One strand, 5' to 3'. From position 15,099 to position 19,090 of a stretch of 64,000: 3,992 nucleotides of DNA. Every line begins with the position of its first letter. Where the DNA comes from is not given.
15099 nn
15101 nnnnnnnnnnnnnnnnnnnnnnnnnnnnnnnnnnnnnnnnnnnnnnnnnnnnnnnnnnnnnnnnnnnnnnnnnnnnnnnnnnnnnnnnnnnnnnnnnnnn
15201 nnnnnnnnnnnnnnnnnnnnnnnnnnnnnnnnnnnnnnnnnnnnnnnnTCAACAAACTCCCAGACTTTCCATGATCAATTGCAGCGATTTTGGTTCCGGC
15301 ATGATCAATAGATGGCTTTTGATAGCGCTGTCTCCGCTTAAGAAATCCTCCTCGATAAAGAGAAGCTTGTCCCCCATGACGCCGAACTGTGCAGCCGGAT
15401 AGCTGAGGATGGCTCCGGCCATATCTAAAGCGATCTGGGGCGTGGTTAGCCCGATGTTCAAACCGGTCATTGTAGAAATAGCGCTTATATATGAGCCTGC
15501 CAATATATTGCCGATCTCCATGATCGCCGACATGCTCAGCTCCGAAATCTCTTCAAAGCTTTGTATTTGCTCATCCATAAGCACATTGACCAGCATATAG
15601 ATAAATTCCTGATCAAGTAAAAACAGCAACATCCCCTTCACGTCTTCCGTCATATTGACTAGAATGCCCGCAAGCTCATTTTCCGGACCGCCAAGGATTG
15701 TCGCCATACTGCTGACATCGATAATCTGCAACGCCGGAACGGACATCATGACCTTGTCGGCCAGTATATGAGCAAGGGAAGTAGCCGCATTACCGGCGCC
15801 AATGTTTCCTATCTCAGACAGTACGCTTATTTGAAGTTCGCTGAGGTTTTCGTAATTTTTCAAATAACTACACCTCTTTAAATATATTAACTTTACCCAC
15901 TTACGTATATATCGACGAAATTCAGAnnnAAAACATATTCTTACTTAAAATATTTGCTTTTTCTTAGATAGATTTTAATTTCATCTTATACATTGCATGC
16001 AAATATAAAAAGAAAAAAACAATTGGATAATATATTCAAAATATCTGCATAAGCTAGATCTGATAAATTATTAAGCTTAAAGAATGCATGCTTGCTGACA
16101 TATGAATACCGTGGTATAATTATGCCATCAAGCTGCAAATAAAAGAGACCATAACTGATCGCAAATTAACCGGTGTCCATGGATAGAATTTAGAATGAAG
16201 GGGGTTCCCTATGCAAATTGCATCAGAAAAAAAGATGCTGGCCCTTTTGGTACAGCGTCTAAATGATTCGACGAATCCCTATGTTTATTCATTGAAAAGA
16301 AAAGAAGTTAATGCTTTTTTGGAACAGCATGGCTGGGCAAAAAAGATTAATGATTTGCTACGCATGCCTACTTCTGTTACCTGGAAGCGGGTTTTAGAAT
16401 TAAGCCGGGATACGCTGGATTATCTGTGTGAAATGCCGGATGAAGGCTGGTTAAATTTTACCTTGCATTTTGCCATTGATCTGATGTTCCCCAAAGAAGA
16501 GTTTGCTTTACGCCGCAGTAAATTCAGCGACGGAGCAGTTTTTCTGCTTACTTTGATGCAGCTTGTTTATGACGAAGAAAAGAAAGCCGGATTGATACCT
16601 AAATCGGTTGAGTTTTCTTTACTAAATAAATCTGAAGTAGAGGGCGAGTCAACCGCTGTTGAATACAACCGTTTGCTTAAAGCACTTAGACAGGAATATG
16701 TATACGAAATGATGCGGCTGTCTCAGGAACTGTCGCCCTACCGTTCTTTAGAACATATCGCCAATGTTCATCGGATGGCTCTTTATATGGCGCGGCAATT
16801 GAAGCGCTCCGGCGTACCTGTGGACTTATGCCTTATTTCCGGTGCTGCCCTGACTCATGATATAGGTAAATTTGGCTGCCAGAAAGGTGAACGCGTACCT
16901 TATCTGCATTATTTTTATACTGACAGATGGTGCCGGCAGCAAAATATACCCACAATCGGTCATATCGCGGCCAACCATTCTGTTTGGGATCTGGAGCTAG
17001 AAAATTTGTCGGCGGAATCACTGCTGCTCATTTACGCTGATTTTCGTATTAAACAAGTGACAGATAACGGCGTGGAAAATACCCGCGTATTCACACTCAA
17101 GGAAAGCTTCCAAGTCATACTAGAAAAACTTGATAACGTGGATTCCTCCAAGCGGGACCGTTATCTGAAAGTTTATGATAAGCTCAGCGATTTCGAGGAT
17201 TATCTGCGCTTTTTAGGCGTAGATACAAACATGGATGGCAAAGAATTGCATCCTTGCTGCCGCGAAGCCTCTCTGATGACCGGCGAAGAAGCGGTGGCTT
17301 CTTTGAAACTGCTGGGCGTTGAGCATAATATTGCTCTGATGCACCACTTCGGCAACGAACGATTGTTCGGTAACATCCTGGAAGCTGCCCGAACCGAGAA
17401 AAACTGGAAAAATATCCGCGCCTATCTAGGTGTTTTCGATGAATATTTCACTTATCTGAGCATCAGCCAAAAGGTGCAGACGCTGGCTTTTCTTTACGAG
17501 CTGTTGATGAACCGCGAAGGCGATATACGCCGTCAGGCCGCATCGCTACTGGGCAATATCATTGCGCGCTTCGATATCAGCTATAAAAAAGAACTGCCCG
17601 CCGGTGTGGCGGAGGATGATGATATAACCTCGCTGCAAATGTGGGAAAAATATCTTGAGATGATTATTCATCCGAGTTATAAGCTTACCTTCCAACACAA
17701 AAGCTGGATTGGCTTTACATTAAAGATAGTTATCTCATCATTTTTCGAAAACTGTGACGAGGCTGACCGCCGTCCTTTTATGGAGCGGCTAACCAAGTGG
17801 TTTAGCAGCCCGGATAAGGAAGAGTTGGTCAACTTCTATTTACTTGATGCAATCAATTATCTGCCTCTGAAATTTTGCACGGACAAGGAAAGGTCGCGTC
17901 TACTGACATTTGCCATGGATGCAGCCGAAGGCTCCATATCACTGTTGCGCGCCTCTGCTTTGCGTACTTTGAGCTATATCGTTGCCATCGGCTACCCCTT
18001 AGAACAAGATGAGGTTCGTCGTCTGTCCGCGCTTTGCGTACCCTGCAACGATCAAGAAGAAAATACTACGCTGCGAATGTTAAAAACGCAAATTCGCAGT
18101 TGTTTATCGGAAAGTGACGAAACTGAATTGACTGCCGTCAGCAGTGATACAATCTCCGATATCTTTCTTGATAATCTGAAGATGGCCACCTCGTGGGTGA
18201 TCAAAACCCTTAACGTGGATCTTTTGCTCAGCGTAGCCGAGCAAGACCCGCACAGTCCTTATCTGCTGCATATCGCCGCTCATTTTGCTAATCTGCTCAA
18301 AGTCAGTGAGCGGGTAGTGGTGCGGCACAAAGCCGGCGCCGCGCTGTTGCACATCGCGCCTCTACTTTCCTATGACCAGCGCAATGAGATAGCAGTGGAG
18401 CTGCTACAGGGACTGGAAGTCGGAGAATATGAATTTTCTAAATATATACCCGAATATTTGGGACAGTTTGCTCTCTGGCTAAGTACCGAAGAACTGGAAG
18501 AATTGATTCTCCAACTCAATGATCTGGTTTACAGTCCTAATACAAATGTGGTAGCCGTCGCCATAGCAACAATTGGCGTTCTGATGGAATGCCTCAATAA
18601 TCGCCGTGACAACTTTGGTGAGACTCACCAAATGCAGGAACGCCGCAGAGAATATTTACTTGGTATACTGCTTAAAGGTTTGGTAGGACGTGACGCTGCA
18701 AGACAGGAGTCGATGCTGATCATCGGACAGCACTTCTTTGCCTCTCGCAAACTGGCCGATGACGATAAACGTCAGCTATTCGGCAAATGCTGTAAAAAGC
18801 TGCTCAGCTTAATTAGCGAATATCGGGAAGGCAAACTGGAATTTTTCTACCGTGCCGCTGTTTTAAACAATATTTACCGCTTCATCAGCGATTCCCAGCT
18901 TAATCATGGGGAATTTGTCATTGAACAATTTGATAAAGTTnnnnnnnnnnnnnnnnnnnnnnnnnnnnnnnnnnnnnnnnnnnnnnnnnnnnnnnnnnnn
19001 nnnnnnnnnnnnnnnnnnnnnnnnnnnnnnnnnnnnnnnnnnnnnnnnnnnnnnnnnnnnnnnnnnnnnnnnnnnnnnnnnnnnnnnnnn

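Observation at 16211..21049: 1612-aa single-polypeptide fusion: HD phosphohydrolase + long HEAT/ARM-like spacer + HxGH/ISSTxIR nucleotidyltransferase + type-I PRTase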

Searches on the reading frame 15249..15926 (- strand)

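Call 47: search_protein_families(library=pfam, proteins=[window:15249-15926:-], max_evalue=0.001)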
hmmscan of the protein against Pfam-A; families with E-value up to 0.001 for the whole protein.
window:15249-15926:- (225 aa): 2 families
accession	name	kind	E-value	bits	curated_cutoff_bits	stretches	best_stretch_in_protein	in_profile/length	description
PF04509.17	CheC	-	1.8e-23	82.6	22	2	32-66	2-36/38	CheC-like family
PF13690.11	CheX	-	2.3e-10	40.8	27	1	89-173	4-80/94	Chemotaxis phosphatase CheX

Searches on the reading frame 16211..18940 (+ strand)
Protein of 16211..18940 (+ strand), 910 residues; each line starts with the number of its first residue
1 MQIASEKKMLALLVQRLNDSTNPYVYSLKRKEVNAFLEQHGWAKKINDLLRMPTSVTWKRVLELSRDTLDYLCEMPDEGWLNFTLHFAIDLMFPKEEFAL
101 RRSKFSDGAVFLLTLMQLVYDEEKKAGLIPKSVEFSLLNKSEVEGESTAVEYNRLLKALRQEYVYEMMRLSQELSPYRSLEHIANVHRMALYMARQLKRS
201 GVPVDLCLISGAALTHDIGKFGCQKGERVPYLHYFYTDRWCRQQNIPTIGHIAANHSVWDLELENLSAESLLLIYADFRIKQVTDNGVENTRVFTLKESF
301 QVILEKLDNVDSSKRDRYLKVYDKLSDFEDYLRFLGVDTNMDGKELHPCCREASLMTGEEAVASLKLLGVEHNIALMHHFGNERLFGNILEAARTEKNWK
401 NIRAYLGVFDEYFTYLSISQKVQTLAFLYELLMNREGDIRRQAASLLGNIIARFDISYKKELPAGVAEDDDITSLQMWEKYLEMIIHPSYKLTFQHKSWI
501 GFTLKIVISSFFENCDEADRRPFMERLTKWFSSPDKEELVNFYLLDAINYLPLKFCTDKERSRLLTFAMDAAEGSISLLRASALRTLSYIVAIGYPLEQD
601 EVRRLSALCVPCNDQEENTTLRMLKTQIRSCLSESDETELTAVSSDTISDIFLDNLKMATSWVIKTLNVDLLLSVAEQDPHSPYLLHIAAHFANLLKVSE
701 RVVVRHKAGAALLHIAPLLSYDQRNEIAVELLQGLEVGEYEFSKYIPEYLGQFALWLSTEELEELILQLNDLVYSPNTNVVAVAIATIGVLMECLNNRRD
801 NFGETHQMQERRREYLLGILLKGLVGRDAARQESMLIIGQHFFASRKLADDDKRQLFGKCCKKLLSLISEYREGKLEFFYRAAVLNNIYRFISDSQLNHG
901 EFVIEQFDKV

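Call 48: predict_structure(alignment_id=A2)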
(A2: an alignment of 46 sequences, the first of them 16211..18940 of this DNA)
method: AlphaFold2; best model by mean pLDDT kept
length: 910 residues; sequences in the alignment: 46
mean_pLDDT: 86.8   pTM: 0.83
mean pLDDT of the five models: 86.8, 86.6, 85.0, 84.1, 83.8
residues with pLDDT >= 90: 419; 70-90: 431; 50-70: 59; < 50: 1
segments of 3 or more residues with pLDDT < 50: none
pLDDT, mean of each block of 10 residues (from residue 1): 76 86 79 88 88 86 92 91 95 90 91 94 89 91 92 95 95 90 95 94 94 93 73 84 90 73 79 93 85 91 79 82 91 92 76 84 91 88 84 84 85 81 95 90 95 71 56 88 94 92 94 89 92 81 92 90 93 87 90 87 88 64 83 61 72 81 87 87 91 90 90 95 95 85 89 93 96 90 92 86 84 92 87 88 88 90 88 74 88 89 75
secondary structure, 60 per line:
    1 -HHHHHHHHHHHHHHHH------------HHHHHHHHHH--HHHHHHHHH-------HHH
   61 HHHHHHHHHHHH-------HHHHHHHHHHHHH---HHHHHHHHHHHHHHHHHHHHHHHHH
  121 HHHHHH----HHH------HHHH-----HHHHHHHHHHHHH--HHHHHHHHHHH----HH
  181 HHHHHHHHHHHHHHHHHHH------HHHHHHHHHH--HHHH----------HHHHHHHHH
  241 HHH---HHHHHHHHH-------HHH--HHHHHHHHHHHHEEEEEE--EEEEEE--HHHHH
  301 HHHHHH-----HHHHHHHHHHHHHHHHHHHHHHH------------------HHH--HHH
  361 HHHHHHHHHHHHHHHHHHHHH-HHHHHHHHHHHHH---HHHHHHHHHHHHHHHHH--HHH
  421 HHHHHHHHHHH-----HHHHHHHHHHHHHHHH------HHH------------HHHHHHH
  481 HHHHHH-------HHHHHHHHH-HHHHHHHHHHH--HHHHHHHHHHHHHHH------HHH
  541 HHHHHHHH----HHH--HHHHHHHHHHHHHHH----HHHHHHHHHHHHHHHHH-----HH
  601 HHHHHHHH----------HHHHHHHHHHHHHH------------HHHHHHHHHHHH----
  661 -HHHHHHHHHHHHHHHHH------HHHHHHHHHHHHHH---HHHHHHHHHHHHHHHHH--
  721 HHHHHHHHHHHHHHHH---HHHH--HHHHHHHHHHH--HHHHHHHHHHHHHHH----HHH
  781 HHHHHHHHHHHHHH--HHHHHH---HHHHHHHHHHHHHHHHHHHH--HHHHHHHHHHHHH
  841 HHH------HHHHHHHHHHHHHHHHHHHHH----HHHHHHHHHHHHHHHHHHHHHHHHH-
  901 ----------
elements in order (helices of 4 or more, strands of 3 or more residues): H2-17 H30-39 H42-50 H58-72 H80-92 H96-126 H140-143 H149-161 H164-174 H179-199 H206-215 H218-221 H232-243 H247-255 H268-279 E280-285 E288-293 H296-306 H312-334 H358-381 H383-395 H399-415 H418-431 H437-452 H474-486 H494-502 H504-514 H517-531 H538-548 H558-572 H577-593 H599-608 H619-632 H645-656 H662-678 H685-698 H702-718 H721-736 H740-743 H746-756 H759-773 H778-794 H797-802 H806-825 H828-843 H850-870 H875-899
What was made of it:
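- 16211..16654 (+): N-terminal helical region (aa 1-148), no recognised family. AF2 model is all-helical with pLDDT about 76-95 (call 48).
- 17282..18910 (+): HEAT/ARM-type alpha-solenoid (aa ~358-900). AF2 pLDDT 86.8, pTM 0.83 (call 48).
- On HEAT/ARM repeat proteins: About 25 helices over aa 358-900 in a confident model (call 48).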

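Call 50: fold_search(model_id=the predicted structure, library=pdb)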
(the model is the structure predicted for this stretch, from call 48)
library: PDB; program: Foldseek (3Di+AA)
matches with E <= 10: 1497; with E <= 0.001: 248
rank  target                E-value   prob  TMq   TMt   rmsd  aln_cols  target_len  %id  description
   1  3w3t                  1.0e-06  1.00  0.22  0.20  30.3      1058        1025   12  Crystal structure of Kap121p (released 2013-04-10)
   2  3w3u                  5.5e-06  1.00  0.22  0.20  30.5      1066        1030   13  Crystal structure of Kap121p mutant R349A/Q350A/D353A/E396A/N430K/D438A/N477A (released 2013-04-10)
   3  3w3z_A                7.3e-06  1.00  0.19  0.18  30.8      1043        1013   12  Crystal structure of Kap121p bound to RanGTP (released 2013-04-10)
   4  4rv1_A                7.8e-06  1.00  0.17  0.30  17.0       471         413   12  Crystal Structure of Engineered Protein. Northeast Structural Genomics Consortium (NESG) Target OR497. (released 2014-12-10)
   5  5nrl_O                8.1e-06  1.00  0.26  0.28  24.3       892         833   10  Structure of a pre-catalytic spliceosome (released 2017-05-31)
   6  7q4o_A                8.7e-06  1.00  0.25  0.27  27.8       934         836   11  Substrate-bound A-like U2 snRNP (released 2022-03-30)
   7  3w3v                  1.0e-05  1.00  0.22  0.21  30.2      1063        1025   12  Crystal structure of Kap121p mutant D353K/E396K/D438K (released 2013-04-10)
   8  7q3l_A                1.4e-05  1.00  0.24  0.26  26.4       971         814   10  Human 17S U2 snRNP 5' domain (released 2022-03-30)
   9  7onb_C                2.1e-05  1.00  0.22  0.24  26.7       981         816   12  Structure of the U2 5' module of the A3'-SSA complex (released 2021-08-04)
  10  5w0w_G                3.1e-05  1.00  0.21  0.30  21.8       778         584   11  Crystal structure of Protein Phosphatase 2A bound to TIPRL (released 2018-01-17)
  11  8uwb_D                3.6e-05  1.00  0.20  0.30  19.5       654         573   11  Crystal structure of PP2A PPP2R1A-PPP2CA-PPP2R5E phosphatase. (released 2024-04-17)
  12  9k1y_C                3.7e-05  1.00  0.26  0.29  24.8       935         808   10  Structure of the SF3B core, harboring the R625H mutation in SF3B1, in complex with intron-U2 snRNA (released 2025-09-03)
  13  8u89_A                3.9e-05  1.00  0.23  0.33  20.9       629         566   11  The structure of the PP2A-B56Delta holoenzyme mutant - E197K (released 2024-01-10)
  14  4rv1_F                3.9e-05  1.00  0.18  0.31  17.0       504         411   13  Crystal Structure of Engineered Protein. Northeast Structural Genomics Consortium (NESG) Target OR497. (released 2014-12-10)
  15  4rv1_D                4.4e-05  1.00  0.18  0.31  16.2       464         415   13  Crystal Structure of Engineered Protein. Northeast Structural Genomics Consortium (NESG) Target OR497. (released 2014-12-10)
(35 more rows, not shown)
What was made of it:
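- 17282..18910 (+): Foldseek PDB hits: Kap121p E 1e-6, PP2A-A, SF3B1, importins (call 50).
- On HEAT/ARM repeat proteins: Foldseek top 50 are all HEAT/ARM proteins (call 50).
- Checked: The helical spacer is a HEAT/ARM solenoid (AF2 pLDDT 86.8; Foldseek top hits are karyopherin Kap121p, the PP2A A subunit and SF3B1; calls 48, 50).
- HEAT repeats are typical protein-protein scaffolds (call 50; established knowledge).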
